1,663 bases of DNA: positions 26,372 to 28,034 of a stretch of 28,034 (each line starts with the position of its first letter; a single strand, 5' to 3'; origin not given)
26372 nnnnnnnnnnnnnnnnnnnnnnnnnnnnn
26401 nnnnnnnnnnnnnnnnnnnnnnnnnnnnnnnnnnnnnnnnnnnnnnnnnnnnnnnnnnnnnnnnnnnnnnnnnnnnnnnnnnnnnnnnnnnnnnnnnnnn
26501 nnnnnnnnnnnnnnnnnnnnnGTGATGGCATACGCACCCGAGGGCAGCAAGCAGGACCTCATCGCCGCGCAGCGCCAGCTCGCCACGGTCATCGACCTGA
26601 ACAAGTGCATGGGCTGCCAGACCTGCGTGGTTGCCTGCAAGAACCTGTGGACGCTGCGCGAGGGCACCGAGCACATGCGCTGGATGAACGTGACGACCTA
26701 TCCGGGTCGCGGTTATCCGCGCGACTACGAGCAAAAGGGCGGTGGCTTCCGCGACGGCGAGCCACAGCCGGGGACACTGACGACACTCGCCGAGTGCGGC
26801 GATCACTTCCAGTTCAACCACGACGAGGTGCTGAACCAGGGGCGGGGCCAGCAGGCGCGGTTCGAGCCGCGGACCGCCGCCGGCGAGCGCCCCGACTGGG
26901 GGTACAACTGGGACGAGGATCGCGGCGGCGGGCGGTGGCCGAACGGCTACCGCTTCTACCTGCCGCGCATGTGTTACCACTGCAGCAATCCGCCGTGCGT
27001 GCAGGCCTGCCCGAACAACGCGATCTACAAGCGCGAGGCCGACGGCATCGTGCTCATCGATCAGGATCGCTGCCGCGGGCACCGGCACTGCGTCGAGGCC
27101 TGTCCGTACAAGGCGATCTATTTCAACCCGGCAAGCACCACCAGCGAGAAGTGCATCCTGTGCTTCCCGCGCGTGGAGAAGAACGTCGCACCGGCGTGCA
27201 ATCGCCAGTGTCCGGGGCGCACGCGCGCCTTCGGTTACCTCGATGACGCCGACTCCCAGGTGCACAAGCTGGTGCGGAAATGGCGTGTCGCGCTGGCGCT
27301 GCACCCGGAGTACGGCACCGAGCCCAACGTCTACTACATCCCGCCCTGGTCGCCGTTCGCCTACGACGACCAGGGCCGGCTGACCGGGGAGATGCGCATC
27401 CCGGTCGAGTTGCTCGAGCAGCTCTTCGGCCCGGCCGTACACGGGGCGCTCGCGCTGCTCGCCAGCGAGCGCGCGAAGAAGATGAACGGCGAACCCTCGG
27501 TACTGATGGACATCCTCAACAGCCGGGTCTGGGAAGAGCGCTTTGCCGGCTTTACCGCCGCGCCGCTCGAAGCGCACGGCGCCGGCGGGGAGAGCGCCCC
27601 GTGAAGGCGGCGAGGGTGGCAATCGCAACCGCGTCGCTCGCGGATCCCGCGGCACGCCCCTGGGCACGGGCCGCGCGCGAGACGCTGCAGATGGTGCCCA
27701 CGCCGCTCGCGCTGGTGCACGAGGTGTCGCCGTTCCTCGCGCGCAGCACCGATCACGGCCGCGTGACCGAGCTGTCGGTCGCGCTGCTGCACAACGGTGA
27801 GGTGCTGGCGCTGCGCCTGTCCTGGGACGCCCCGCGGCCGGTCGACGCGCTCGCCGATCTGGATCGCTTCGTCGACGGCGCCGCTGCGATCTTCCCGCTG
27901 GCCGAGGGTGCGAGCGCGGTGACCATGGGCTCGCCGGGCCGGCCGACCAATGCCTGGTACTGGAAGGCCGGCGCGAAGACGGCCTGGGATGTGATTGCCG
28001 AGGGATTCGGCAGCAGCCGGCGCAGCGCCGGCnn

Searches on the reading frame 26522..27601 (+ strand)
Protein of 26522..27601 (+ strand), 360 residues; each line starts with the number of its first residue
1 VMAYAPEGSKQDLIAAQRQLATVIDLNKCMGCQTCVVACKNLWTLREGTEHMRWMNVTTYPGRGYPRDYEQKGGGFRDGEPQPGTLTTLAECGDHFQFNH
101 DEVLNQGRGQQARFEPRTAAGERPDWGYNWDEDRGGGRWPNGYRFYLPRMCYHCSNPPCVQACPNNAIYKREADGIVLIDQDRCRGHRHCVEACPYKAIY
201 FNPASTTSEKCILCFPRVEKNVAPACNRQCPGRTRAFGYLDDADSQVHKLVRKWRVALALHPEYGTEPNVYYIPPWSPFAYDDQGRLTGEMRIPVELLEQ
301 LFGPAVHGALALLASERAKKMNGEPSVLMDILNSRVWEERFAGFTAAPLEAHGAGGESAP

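Call 30: search_protein_families(library=ncbifam, proteins=[window:26522-27601:+], max_evalue=0.00001)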
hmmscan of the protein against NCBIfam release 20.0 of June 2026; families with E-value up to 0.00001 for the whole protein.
window:26522-27601:+ (360 aa): 34 families (the best 25 are shown)
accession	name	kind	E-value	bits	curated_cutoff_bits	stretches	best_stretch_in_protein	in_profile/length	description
NF042979.1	EthbenzDh_ebdB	equivalog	2.1e-172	572.8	740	1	2-350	1-352/354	ethylbenzene dehydrogenase subunit beta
TIGR03478.1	DMSO_red_II_bet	subfamily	2.9e-151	502.9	480.7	1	17-341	1-321/321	DMSO reductase family type II enzyme, iron-sulfur subunit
TIGR01660.1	narH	equivalog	1.7e-65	221.3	524.05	3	138-244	170-277/492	nitrate reductase subunit beta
NF011569.0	PRK14993.1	equivalog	8.8e-43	146.5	416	1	146-275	95-224/244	tetrathionate reductase subunit TtrB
NF041715.1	arsenate_red_ArrB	equivalog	1.7e-38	132.5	450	2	134-203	40-108/233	arsenate respiratory reductase iron-sulfur subunit ArrB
NF045797.1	DsrO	equivalog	2.2e-37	128.7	200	1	145-273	97-234/235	sulfate reduction electron transfer complex DsrMKJOP subunit DsrO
TIGR03149.1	cyt_nit_nrfC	equivalog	4e-35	121.2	377.6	1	137-274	80-217/225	cytochrome c nitrite reductase Fe-S protein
TIGR02951.1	DMSO_dmsB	equivalog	5.4e-34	117.5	214.1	1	130-243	44-156/161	DMSO/selenate family reductase complex B subunit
NF041782.1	mnquin_red_QrcC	equivalog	2.5e-25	89.5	400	2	138-203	52-120/239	menaquinone reductase iron-sulfur cluster-binding subunit QrcC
NF008134.0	PRK10882.1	equivalog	3.3e-23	82.3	263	1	142-250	105-218/329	hydrogenase 2 operon protein HybA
TIGR01582.1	FDH-beta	equivalog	1.3e-22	80.3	334.7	1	150-253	92-195/283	formate dehydrogenase subunit beta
NF045715.1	sulf_resp_HmcB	equivalog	3.2e-18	65.9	420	1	146-242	102-200/307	sulfate respiration complex iron-sulfur protein HmcB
NF007382.0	PRK09898.1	equivalog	2.2e-16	60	213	1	142-216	114-188/208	ferredoxin-like protein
NF038355.1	FDH3_beta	equivalog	7.2e-16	58.7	240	1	150-213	53-120/180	formate dehydrogenase FDH3 subunit beta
NF009408.0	PRK12769.1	equivalog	2.8e-15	55.5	1003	1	150-259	55-164/659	formate-dependent uric acid utilization protein AegA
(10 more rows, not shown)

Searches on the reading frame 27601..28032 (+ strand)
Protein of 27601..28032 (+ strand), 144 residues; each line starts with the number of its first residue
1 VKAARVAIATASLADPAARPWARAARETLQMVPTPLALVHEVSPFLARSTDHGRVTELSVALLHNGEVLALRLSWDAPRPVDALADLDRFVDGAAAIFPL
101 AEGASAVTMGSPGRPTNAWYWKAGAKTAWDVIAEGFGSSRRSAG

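Call 53: search_solved_structures(query=window:27601-28032:+, show_alignments=1, max_evalue=0.00001)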
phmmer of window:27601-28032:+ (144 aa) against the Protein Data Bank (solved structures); distinct sequences matched with E-value up to 0.00001: 1.
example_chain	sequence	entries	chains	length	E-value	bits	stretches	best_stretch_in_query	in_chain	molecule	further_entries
2ivf_C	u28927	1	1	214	6.2e-42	146.1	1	1-141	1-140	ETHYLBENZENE DEHYDROGENASE GAMMA-SUBUNIT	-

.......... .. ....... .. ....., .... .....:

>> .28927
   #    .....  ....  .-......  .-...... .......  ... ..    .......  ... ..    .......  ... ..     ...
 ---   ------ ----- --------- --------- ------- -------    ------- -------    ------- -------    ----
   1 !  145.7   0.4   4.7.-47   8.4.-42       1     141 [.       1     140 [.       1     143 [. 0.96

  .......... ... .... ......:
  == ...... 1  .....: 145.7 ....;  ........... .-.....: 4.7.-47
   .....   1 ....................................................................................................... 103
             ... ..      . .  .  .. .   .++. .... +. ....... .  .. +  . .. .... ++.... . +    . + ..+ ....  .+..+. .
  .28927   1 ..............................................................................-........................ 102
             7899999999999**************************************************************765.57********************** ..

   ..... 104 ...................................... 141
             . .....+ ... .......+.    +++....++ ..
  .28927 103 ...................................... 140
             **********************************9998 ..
